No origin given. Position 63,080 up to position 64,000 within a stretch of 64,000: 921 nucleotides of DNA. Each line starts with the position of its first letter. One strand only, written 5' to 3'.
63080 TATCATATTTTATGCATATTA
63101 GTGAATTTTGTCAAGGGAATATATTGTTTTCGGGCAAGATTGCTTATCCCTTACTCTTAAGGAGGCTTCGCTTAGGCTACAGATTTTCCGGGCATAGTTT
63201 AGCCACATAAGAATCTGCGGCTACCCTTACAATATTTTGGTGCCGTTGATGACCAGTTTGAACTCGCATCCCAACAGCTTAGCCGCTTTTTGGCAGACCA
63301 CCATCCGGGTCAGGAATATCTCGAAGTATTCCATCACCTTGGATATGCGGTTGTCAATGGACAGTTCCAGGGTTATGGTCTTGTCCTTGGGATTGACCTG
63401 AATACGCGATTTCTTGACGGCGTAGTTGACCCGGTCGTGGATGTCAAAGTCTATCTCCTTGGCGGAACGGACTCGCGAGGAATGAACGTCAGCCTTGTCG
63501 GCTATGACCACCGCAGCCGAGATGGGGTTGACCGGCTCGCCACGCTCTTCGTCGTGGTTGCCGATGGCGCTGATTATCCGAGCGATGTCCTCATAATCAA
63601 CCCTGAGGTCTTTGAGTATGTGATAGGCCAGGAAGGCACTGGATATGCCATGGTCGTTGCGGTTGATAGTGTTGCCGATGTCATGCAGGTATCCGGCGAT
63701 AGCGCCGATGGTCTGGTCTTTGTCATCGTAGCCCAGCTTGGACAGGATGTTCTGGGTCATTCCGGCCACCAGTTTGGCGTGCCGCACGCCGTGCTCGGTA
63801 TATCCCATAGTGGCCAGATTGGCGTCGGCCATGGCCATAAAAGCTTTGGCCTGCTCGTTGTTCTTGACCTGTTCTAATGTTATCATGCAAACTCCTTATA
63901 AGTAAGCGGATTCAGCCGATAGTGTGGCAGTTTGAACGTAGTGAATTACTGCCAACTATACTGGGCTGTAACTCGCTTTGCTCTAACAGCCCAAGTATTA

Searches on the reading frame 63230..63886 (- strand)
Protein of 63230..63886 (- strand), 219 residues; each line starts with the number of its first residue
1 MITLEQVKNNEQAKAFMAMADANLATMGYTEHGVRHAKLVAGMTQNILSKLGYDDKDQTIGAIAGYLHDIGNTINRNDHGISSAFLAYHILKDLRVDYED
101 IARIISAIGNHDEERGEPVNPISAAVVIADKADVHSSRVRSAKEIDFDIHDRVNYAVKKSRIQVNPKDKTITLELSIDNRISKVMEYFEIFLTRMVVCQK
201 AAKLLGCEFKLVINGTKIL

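Call 5: search_protein_families(library=pfam, proteins=[window:63230-63886:-], max_evalue=0.01)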
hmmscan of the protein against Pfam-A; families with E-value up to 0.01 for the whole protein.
window:63230-63886:- (219 aa): 1 family
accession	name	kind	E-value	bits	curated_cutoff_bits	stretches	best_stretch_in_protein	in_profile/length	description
PF01966.28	HD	-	1.1e-07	32.6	22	1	35-134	3-112/116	HD domain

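Call 60: find_encoding_contigs(protein=window:63230-63886:-, flank=10000, max_places=2)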
Protein window:63230-63886:- (219 aa): 2 contigs read that carry it; 2 places shown.
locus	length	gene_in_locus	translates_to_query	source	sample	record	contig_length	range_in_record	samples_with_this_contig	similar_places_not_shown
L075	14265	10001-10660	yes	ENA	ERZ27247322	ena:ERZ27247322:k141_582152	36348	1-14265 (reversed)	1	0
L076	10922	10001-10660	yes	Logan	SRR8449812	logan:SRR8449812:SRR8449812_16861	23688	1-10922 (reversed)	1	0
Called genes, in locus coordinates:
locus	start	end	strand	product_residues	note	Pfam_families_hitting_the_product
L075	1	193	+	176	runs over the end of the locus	PF00156:Pribosyltran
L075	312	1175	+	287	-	-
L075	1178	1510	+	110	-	-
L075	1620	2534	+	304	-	PF01351:RNase_HII (faint)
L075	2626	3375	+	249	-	PF01048:PNP_UDP_1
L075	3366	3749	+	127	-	PF13183:Fer4_8 (weak), PF12838:Fer4_7 (weak), PF13247:Fer4_11 (weak), PF00037:Fer4 (weak), PF13237:Fer4_10, PF14697:Fer4_21, PF12838:Fer4_7, PF13187:Fer4_9, +6 more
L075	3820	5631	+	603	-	PF02730:AFOR_N, PF01314:AFOR_C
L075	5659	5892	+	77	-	PF14451:Ub-Mut7C, PF02597:ThiS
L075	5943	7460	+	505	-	PF01293:PEPCK_ATP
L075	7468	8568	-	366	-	PF00892:EamA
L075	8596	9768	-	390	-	PF00149:Metallophos, PF12850:Metallophos_2 (weak)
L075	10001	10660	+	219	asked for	PF01966:HD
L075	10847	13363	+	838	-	PF00041:fn3, PF25390:WD40_RLD, PF13540:RCC1_2, PF00415:RCC1, PF00415:RCC1, PF13540:RCC1_2, PF25390:WD40_RLD, PF00415:RCC1, +9 more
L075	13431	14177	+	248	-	-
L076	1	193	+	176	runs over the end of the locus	PF00156:Pribosyltran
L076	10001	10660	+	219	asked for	PF01966:HD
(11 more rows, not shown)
